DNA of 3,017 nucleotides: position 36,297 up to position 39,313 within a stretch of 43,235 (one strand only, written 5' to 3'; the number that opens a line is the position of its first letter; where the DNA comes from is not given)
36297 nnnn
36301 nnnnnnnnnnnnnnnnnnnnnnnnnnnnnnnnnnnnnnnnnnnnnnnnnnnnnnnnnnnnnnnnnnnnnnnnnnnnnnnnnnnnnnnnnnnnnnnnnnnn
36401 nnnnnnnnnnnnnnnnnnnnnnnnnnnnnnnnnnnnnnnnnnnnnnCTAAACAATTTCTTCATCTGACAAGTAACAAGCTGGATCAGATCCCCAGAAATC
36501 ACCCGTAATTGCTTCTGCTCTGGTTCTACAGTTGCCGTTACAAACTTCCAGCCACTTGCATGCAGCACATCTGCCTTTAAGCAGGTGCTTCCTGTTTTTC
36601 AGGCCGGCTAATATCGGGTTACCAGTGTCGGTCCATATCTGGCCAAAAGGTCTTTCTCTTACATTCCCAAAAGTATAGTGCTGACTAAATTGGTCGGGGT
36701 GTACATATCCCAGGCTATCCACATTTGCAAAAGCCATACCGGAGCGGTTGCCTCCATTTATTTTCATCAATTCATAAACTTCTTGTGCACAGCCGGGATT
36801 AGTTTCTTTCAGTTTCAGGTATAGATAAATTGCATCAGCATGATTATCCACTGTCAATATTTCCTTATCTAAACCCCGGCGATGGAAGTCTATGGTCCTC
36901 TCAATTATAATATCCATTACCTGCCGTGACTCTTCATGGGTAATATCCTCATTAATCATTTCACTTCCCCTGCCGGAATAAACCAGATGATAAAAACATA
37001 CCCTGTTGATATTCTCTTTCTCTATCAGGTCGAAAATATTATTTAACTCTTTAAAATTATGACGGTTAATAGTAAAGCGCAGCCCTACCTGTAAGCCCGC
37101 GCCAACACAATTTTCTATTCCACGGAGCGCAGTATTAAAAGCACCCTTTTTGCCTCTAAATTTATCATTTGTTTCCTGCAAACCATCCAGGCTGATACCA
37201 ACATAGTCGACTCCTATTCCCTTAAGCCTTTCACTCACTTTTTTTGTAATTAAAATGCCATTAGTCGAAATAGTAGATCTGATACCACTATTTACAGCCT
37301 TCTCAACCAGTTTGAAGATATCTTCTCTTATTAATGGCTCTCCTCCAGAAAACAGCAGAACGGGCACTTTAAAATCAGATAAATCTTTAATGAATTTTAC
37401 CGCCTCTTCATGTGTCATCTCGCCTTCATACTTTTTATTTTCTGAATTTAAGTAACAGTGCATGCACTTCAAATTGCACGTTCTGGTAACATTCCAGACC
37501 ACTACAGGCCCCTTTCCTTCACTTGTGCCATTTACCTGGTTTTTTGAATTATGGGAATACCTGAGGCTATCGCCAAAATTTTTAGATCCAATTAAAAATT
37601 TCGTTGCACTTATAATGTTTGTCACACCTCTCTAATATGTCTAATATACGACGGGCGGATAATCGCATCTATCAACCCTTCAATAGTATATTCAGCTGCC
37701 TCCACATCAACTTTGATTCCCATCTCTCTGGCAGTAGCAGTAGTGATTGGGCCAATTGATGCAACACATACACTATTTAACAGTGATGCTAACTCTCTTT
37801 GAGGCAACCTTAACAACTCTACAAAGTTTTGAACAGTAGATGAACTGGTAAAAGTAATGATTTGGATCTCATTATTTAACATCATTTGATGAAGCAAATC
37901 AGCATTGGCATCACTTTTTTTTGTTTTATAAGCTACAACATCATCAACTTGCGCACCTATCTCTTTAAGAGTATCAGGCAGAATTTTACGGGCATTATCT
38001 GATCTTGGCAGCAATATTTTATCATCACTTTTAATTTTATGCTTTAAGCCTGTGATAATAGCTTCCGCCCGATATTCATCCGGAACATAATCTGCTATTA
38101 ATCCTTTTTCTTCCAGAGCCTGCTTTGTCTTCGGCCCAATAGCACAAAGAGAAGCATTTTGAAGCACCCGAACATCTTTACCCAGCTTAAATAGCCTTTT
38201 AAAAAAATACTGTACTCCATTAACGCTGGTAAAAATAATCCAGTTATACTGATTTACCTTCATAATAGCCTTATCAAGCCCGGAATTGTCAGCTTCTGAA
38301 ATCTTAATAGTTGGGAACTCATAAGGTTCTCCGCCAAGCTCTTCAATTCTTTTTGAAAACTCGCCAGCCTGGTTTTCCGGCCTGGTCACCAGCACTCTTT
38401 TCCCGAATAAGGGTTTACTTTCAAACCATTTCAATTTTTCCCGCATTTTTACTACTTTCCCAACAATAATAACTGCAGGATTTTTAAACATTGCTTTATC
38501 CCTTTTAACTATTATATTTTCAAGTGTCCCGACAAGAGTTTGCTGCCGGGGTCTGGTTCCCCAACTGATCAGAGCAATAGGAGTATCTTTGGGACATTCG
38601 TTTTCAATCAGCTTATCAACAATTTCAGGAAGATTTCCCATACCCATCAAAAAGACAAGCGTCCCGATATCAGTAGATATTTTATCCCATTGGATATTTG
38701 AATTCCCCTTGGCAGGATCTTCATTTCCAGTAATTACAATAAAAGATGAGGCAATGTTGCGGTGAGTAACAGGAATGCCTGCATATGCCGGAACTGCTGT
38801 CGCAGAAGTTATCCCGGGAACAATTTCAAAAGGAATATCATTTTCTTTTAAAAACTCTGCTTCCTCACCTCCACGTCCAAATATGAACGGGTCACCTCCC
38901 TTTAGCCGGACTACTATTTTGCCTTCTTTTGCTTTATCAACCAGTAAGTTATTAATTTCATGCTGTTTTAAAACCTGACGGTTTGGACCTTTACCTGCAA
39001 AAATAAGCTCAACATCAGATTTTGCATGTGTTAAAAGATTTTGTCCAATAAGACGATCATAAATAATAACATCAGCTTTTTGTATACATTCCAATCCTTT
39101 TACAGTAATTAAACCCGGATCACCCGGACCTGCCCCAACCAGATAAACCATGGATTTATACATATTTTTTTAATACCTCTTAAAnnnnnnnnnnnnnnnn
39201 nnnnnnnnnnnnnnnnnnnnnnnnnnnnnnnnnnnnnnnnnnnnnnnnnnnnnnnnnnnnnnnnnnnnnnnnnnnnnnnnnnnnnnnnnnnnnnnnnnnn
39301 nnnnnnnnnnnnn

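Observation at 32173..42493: A cobalamin riboswitch heads a complete 10-gene haem b pathway using the siroheme-dependent Ahb route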

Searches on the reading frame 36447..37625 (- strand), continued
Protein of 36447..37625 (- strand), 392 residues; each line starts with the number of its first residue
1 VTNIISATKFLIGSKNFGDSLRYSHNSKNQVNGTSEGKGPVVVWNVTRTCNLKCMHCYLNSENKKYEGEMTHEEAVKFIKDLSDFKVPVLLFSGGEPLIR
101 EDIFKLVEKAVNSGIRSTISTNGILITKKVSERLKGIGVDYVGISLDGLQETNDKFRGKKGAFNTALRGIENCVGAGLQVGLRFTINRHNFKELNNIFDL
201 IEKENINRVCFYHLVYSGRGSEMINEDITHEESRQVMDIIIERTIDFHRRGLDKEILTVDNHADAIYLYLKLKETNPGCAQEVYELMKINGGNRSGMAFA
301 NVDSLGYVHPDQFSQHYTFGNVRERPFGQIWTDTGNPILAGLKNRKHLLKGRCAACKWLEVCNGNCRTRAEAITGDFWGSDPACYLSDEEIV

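Call 62: find_encoding_contigs(protein=P0019, flank=10000, max_places=1)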
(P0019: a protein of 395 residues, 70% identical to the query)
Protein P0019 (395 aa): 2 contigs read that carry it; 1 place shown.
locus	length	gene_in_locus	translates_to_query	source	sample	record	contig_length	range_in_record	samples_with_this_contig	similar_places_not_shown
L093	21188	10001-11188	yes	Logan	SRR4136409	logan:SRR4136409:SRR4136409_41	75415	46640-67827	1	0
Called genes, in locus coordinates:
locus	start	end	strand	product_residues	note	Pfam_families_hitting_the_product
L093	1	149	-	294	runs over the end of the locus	-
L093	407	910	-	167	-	PF00210:Ferritin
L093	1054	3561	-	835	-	PF08245:Mur_ligase_M, PF02875:Mur_ligase_C, PF14398:ATPgrasp_YheCD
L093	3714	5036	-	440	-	PF02638:GHL10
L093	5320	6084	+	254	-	-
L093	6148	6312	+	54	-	-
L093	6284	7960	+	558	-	PF01558:POR, PF01855:POR_N, PF17147:PFOR_II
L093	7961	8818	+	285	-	PF02775:TPP_enzyme_C, PF12367:PFO_beta_C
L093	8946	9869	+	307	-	PF00892:EamA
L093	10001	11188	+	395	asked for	PF13353:Fer4_12 (weak), PF04055:Radical_SAM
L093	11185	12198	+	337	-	PF04055:Radical_SAM, PF13353:Fer4_12 (weak), PF13186:SPASM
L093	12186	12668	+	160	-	PF13404:HTH_AsnC-type, PF13412:HTH_24 (weak), PF22451:NirdL-like_HTH, PF17805:AsnC_trans_reg2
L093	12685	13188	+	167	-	PF13404:HTH_AsnC-type (weak), PF22451:NirdL-like_HTH, PF17805:AsnC_trans_reg2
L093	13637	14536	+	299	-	PF04055:Radical_SAM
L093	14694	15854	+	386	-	PF00144:Beta-lactamase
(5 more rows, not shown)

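Call 64: search_protein_families(library=pfam, proteins=[L003:8968-9342:-], max_evalue=0.001)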
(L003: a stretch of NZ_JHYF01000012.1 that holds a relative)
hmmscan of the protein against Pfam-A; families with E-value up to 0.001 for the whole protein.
L003:8968-9342:- (124 aa): 2 families
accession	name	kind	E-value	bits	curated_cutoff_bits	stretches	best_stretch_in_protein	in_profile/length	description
PF01903.22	CbiX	-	9.2e-26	90.7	22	1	10-116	1-105/106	CbiX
PF06180.16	CbiK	-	2.9e-05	24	26.2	1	7-84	146-218/262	Cobalt chelatase (CbiK)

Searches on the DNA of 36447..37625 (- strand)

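Call 20: search_rna_families(sources=[L004, L007, L024, L035, L064, L065, L082], threshold=gathering)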
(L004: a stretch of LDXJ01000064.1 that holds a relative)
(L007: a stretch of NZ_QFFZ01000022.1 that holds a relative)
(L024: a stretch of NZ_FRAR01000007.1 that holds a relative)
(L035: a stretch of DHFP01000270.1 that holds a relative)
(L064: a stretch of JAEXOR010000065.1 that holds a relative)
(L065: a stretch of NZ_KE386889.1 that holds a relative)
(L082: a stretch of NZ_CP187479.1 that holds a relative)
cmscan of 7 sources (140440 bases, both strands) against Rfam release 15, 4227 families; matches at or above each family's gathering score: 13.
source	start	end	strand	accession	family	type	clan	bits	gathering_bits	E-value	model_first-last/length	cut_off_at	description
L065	4321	4414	-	RF01852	tRNA-Sec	Gene; tRNA;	CL00001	74.3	47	4.8e-13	1-91/91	no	Selenocysteine transfer RNA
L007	4128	4219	-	RF01852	tRNA-Sec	Gene; tRNA;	CL00001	71.9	47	2.1e-12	1-91/91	no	Selenocysteine transfer RNA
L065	20770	20841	+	RF00005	tRNA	Gene; tRNA;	CL00001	70.5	29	5.1e-13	1-71/71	no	tRNA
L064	4068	4161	-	RF01852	tRNA-Sec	Gene; tRNA;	CL00001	70.2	47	5.6e-12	1-91/91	no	Selenocysteine transfer RNA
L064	20567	20641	+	RF00005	tRNA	Gene; tRNA;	CL00001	69.9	29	7.1e-13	1-71/71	no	tRNA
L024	3526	3619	-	RF01852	tRNA-Sec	Gene; tRNA;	CL00001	66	47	6.9e-11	1-91/91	no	Selenocysteine transfer RNA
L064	20716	20788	+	RF00005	tRNA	Gene; tRNA;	CL00001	64.6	29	2.1e-11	1-71/71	no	tRNA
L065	20361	20432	+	RF00005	tRNA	Gene; tRNA;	CL00001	61.2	29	1.8e-10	1-71/71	no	tRNA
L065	20265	20352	+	RF00005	tRNA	Gene; tRNA;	CL00001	57.9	29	1.4e-09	1-71/71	no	tRNA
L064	20794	20875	+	RF00005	tRNA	Gene; tRNA;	CL00001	55.2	29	8e-09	1-71/71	no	tRNA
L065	20548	20622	+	RF00005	tRNA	Gene; tRNA;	CL00001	54.9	29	9.7e-09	1-71/71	no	tRNA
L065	16752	16835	+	RF00005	tRNA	Gene; tRNA;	CL00001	50.6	29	1.5e-07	1-71/71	no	tRNA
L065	20448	20537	+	RF00005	tRNA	Gene; tRNA;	CL00001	45.5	29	3.8e-06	1-71/71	no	tRNA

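Call 21: search_rna_families(sources=[L005, L057, L072, L076, L077, L081, L003, L073], threshold=gathering)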
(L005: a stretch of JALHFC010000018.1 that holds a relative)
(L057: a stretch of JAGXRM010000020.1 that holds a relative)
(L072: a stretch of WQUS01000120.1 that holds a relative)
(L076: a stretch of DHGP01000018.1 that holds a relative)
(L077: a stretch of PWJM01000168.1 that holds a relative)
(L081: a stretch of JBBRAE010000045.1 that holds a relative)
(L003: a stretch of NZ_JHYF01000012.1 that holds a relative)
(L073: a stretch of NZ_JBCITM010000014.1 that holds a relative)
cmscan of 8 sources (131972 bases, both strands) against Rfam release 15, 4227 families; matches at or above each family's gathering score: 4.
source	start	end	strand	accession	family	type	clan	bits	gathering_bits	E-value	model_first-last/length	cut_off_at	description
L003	9556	9735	-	RF00174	Cobalamin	Cis-reg; riboswitch;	CL00101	123.2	31.5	3.9e-30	1-189/189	no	Cobalamin riboswitch aptamer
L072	3988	4081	-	RF01852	tRNA-Sec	Gene; tRNA;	CL00001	70.2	47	5.2e-12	1-91/91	no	Selenocysteine transfer RNA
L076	4282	4375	-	RF01852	tRNA-Sec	Gene; tRNA;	CL00001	68.6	47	1.3e-11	1-91/91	no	Selenocysteine transfer RNA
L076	4034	4166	-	RF00174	Cobalamin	Cis-reg; riboswitch;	CL00101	38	31.5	9.4e-06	1-189/189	no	Cobalamin riboswitch aptamer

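Call 26: search_rna_families(sources=[L083, L084, L085], threshold=gathering)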
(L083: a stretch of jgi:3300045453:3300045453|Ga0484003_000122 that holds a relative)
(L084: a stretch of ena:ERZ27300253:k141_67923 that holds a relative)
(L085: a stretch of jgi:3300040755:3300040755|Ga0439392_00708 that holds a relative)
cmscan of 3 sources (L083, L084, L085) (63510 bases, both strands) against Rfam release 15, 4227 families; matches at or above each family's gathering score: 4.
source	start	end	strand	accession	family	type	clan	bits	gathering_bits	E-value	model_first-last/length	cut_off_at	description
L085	18581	18654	+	RF00005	tRNA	Gene; tRNA;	CL00001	68.9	29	6.2e-13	1-71/71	no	tRNA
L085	18662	18733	+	RF00005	tRNA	Gene; tRNA;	CL00001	67.1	29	2e-12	1-71/71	no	tRNA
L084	18643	18715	+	RF00005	tRNA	Gene; tRNA;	CL00001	64.2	29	1.2e-11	1-71/71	no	tRNA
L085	18844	18916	+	RF00005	tRNA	Gene; tRNA;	CL00001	64.2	29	1.2e-11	1-71/71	no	tRNA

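Call 34: search_rna_families(sources=[L012, L016, L028, L044, L047, L061, L052], threshold=gathering)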
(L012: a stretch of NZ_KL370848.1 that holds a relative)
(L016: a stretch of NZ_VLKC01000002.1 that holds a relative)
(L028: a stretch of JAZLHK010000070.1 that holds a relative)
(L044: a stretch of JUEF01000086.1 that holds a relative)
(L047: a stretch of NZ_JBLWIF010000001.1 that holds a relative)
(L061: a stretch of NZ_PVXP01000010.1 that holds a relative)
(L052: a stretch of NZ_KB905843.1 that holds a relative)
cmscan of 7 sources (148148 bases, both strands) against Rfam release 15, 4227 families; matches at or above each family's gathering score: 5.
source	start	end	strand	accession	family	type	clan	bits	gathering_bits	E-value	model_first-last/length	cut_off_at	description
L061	19822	20093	+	RF00230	T-box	Cis-reg; leader;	-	105.6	93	6.2e-22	1-219/219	no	T-box leader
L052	4313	4492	-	RF00013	6S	Gene;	-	76.5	46.4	6e-13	1-187/187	no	6S / SsrS RNA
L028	2703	2775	+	RF00005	tRNA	Gene; tRNA;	CL00001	73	29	1.1e-13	1-71/71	no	tRNA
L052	8814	8887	+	RF00005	tRNA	Gene; tRNA;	CL00001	66.2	29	8.3e-12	1-71/71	no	tRNA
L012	1701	1775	-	RF00005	tRNA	Gene; tRNA;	CL00001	62.3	29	9.3e-11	1-71/71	no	tRNA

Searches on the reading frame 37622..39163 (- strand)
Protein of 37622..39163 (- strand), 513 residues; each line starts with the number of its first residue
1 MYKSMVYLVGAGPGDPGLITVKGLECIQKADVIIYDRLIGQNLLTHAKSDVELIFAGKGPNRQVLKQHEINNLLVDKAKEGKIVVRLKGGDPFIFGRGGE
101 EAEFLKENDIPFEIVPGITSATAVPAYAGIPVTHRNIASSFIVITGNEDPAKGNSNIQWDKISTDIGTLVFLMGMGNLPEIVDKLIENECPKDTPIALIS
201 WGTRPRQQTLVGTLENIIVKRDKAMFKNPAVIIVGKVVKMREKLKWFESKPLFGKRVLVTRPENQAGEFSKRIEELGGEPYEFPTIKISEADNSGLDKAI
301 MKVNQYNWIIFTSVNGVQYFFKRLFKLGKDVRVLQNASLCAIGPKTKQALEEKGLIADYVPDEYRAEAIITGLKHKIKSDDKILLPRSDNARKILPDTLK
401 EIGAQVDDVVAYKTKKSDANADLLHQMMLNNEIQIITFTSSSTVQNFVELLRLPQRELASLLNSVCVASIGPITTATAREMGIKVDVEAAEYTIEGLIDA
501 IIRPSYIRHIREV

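Call 4: search_protein_families(library=ncbifam, proteins=[window:37622-39163:-], max_evalue=0.00001)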
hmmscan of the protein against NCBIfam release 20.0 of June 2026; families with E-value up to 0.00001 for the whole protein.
window:37622-39163:- (513 aa): 37 families (the best 25 are shown)
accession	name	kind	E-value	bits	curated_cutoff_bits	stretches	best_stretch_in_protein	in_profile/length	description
NF005524.0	PRK07168.1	equivalog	9.5e-95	317.9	603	1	5-357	4-351/474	uroporphyrin-III C-methyltransferase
NF004790.0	PRK06136.1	subfamily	1.5e-93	313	198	1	4-249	4-248/250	uroporphyrinogen-III C-methyltransferase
TIGR01469.1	cobA_cysG_Cterm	equivalog_domain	1.9e-93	312.6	185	1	5-241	2-237/238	uroporphyrinogen-III C-methyltransferase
NF007922.1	PRK10637.1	equivalog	2.6e-87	293.7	400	1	5-239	218-450/450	siroheme synthase CysG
NF004593.0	PRK05928.4-2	equivalog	1.1e-45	156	275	1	254-503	2-241/247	uroporphyrinogen-III synthase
NF004583.0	PRK05928.1-5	equivalog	1.3e-44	152.6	432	1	252-502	4-246/250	uroporphyrinogen-III synthase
TIGR01465.1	cobM_cbiF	equivalog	2.5e-42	144.9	259.65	1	6-242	1-231/247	precorrin-4 C(11)-methyltransferase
NF004587.0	PRK05928.2-5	equivalog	4e-41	141.1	246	1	255-503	6-239/245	uroporphyrinogen-III synthase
NF012017.0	PRK15473.1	equivalog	7.3e-35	120.5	408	1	4-238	8-236/257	cobalt-precorrin-4 methyltransferase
NF004586.0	PRK05928.2-4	equivalog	1.3e-28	100.1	401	1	255-503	3-236/240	uroporphyrinogen-III synthase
NF004592.0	PRK05928.4-1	equivalog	1.6e-28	99.9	332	1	255-502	2-233/237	uroporphyrinogen-III synthase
NF005411.0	PRK06975.1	equivalog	4.9e-26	91.2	414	1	256-491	8-255/660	fused uroporphyrinogen-III synthase HemD/membrane protein HemX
NF004594.0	PRK05928.4-3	equivalog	1.6e-21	76.8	365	1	255-480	2-208/237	uroporphyrinogen-III synthase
NF004584.0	PRK05928.2-1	equivalog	1.5e-17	63.9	233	1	254-484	6-244/269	uroporphyrinogen-III synthase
TIGR01467.1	cobI_cbiL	equivalog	1e-16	61.1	163.25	1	5-152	2-159/230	precorrin-2 C(20)-methyltransferase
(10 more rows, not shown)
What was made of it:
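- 37622..39163 (-): cobA/hemD fusion (uroporphyrinogen-III C-methyltransferase plus uroporphyrinogen-III synthase). Call 4: residues 5-241 match TIGR01469 (313 bits); residues 254-503 match HemD models (156 bits).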
